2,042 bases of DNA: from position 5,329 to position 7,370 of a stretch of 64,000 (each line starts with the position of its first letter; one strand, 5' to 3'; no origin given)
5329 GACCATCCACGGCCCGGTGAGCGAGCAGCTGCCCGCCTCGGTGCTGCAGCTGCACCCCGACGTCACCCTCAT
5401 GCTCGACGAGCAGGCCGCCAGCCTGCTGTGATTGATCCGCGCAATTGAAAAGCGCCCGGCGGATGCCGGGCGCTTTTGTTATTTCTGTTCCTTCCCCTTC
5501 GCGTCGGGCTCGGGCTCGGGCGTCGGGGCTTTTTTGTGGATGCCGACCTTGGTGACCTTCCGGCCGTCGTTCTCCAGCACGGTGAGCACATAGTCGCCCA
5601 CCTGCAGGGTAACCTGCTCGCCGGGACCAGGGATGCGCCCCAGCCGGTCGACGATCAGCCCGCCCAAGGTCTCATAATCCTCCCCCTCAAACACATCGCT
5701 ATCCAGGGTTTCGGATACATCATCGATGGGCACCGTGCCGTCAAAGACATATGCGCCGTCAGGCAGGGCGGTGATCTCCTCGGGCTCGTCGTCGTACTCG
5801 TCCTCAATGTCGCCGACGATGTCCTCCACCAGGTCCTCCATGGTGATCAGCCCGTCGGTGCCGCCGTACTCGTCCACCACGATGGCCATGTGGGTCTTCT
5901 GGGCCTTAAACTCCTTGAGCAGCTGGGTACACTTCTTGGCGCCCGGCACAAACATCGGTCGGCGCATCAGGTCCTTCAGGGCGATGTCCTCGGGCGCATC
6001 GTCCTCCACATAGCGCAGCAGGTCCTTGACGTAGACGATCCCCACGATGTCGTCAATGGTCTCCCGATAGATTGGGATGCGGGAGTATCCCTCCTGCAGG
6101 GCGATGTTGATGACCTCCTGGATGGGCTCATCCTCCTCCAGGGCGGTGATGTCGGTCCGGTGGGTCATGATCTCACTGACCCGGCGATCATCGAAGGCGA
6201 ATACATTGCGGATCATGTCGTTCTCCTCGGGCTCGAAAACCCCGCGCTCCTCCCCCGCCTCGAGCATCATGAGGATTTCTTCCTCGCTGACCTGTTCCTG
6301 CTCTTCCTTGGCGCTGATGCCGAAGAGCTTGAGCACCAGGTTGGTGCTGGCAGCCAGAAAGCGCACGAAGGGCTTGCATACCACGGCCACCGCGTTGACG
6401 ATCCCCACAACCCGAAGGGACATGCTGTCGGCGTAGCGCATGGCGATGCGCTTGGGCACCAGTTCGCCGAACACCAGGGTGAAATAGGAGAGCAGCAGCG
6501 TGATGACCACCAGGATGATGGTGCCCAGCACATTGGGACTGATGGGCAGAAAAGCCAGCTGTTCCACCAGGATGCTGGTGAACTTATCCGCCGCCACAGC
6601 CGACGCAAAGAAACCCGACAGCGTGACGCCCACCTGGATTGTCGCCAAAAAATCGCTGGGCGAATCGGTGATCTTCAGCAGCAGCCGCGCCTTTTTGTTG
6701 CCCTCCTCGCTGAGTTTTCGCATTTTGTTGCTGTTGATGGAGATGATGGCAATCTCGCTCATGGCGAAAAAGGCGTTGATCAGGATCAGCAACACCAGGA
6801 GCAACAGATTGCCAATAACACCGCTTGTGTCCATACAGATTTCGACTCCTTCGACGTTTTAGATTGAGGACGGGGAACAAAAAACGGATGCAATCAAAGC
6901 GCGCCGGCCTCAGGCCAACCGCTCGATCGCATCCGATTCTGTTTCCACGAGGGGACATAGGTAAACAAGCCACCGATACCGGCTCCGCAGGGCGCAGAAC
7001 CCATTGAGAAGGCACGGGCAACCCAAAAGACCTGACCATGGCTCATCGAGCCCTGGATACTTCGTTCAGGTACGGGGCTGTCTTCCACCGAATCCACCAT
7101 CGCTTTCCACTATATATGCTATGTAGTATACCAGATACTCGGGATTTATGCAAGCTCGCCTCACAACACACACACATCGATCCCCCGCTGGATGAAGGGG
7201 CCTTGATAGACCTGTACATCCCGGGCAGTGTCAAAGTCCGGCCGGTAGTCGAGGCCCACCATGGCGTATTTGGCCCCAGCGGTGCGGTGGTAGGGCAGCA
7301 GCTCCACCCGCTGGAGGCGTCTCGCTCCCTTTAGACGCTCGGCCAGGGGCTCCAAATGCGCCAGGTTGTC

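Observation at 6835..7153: Long structured leader with a strong terminator in front of a CNNM/CorC transporter: candidate unrecognised riboswitch or attenuator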

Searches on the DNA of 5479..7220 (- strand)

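Call 4: search_rna_families(source=window, start=6780, end=7220, threshold=evalue, max_evalue=10, show_alignments=3)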
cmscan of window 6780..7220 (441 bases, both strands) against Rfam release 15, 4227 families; matches with E-value up to 10: 0.
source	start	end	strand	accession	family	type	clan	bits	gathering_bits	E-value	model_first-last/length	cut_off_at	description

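Call 55: search_rna_families(sources=[L164, L053, L014, L163, L006, L012, L001, L128, L004, L013, L007, L099, L010], threshold=gathering)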
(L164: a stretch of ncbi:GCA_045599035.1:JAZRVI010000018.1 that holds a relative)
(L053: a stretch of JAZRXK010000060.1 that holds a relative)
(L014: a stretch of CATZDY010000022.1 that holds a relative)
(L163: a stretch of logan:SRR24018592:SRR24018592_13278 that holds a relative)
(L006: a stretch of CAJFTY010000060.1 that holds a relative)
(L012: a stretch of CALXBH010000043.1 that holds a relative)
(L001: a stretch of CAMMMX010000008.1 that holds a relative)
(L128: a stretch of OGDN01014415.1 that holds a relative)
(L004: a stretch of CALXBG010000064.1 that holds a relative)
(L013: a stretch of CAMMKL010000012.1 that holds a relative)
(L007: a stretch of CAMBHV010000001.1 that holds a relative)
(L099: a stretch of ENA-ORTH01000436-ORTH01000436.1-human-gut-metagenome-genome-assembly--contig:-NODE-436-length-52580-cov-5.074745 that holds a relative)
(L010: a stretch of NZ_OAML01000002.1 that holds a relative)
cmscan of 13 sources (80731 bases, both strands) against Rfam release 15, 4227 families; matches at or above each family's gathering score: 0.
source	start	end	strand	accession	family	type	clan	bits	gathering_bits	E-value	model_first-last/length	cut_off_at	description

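Call 65: search_rna_families(sources=[L164, L053, L163, L012, L006, L014], threshold=evalue, max_evalue=1)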
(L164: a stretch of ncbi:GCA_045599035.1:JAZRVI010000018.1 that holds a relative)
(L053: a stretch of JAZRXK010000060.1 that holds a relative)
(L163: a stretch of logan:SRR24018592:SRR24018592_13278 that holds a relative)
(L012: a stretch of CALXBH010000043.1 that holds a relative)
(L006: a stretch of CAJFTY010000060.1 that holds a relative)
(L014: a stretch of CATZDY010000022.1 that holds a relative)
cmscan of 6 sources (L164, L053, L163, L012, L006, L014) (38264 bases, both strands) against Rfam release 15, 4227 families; matches with E-value up to 1: 3.
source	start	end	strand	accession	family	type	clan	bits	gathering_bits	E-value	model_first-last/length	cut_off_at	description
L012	6664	6704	+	RF00955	mir-1829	Gene; miRNA;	-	27.2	60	0.26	1-58/58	no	mir-1829 microRNA precursor family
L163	1885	1934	+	RF04343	Plastid-psbA-2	Cis-reg;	CL00153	26.5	55.8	0.53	1-60/60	no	Plastid-psbA-2 3UTR RNA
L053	7008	7164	-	RF01673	PhrS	Gene; sRNA;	-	19.9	37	0.57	1-212/212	no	PhrS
